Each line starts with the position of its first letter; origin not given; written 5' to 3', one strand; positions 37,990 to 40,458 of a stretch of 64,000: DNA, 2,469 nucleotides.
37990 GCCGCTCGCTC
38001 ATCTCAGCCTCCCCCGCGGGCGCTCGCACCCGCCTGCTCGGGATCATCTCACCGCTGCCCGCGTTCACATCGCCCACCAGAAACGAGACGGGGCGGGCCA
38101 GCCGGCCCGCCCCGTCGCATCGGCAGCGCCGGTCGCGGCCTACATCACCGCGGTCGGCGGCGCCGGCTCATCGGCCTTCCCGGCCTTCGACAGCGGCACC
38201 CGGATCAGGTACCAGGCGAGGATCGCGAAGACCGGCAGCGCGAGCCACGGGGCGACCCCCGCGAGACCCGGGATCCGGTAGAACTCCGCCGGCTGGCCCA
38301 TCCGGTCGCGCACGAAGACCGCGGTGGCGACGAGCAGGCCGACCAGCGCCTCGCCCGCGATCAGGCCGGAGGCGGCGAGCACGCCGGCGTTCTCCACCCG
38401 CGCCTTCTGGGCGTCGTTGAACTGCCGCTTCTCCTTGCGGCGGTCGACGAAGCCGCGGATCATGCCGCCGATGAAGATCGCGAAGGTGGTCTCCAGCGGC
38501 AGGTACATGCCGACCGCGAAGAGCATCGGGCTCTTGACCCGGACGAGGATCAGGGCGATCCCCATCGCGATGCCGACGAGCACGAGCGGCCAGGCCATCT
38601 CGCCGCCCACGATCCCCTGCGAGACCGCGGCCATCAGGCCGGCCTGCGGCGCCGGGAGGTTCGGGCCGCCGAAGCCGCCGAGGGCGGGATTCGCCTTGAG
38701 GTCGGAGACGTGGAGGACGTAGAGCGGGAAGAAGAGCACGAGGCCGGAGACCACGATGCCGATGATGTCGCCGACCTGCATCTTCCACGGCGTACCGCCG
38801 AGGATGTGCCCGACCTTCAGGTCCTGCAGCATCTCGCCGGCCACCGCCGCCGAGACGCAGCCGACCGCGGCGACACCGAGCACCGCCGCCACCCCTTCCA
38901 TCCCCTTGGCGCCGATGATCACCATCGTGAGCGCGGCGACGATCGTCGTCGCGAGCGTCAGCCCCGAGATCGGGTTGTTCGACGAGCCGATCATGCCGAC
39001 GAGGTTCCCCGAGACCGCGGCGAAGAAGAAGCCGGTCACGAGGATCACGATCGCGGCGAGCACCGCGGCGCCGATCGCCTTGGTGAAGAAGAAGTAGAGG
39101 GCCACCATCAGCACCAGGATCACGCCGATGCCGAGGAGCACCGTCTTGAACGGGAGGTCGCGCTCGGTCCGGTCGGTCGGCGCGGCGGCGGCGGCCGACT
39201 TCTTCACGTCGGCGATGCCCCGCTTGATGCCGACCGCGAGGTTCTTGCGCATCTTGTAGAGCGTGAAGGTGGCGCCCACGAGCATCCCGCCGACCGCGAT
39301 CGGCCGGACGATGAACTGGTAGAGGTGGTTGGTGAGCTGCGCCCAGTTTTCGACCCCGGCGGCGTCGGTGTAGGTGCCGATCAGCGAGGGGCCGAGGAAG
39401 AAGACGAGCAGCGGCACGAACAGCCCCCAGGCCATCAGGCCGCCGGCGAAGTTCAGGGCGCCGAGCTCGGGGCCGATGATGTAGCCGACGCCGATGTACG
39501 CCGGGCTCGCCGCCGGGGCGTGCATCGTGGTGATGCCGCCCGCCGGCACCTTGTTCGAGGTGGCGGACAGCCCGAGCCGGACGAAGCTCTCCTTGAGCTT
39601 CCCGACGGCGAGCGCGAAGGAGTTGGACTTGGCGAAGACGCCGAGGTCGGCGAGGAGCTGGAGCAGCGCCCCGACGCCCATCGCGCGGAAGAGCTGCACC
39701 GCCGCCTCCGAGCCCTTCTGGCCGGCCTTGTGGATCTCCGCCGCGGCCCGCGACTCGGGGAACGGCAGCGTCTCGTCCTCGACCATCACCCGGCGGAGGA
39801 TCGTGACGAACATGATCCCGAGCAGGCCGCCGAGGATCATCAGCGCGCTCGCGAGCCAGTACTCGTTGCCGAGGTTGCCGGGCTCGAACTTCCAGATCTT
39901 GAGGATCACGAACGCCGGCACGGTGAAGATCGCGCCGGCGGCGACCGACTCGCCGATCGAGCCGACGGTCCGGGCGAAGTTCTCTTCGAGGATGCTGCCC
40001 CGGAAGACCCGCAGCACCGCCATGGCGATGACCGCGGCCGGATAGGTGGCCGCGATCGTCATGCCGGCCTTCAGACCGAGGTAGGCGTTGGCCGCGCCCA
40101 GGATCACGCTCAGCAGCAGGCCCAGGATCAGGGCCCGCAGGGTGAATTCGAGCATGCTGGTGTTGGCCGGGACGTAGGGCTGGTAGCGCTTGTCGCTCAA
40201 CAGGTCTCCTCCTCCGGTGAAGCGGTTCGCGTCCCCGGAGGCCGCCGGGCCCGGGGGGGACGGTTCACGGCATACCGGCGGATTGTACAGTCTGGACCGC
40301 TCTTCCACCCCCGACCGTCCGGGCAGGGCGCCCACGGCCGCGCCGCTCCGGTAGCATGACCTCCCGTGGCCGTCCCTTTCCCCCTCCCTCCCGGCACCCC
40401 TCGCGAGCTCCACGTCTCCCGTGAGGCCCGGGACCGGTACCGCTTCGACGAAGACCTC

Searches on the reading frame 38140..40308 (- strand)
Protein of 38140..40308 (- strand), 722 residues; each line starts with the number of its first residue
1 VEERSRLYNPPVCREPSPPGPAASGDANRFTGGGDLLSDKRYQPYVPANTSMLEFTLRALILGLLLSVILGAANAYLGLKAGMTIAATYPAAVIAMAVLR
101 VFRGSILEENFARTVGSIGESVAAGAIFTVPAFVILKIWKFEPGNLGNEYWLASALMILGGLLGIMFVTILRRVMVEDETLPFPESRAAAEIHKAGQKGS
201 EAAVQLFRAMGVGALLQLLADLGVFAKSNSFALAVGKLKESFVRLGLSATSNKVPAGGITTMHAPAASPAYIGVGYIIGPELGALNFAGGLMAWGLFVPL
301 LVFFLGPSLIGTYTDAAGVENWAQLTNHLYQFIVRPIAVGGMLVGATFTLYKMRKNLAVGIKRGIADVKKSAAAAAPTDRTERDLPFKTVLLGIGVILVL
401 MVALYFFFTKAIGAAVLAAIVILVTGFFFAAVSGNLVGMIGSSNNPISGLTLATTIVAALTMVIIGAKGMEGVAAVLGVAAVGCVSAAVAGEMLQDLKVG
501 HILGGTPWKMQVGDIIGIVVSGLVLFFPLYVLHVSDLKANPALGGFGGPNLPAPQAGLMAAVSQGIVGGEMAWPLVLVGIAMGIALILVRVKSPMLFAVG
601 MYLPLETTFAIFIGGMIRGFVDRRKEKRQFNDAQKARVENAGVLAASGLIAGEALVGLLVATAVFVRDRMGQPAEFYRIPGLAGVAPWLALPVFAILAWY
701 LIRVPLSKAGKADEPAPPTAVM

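Call 15: search_protein_families(library=pfam, proteins=[window:38140-40308:-], max_evalue=0.001)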
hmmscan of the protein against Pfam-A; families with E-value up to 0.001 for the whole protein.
window:38140-40308:- (722 aa): 1 family
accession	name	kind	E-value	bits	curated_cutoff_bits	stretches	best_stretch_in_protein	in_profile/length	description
PF03169.20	OPT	-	5.6e-85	286.7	25.8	1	54-663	1-622/623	OPT oligopeptide transporter protein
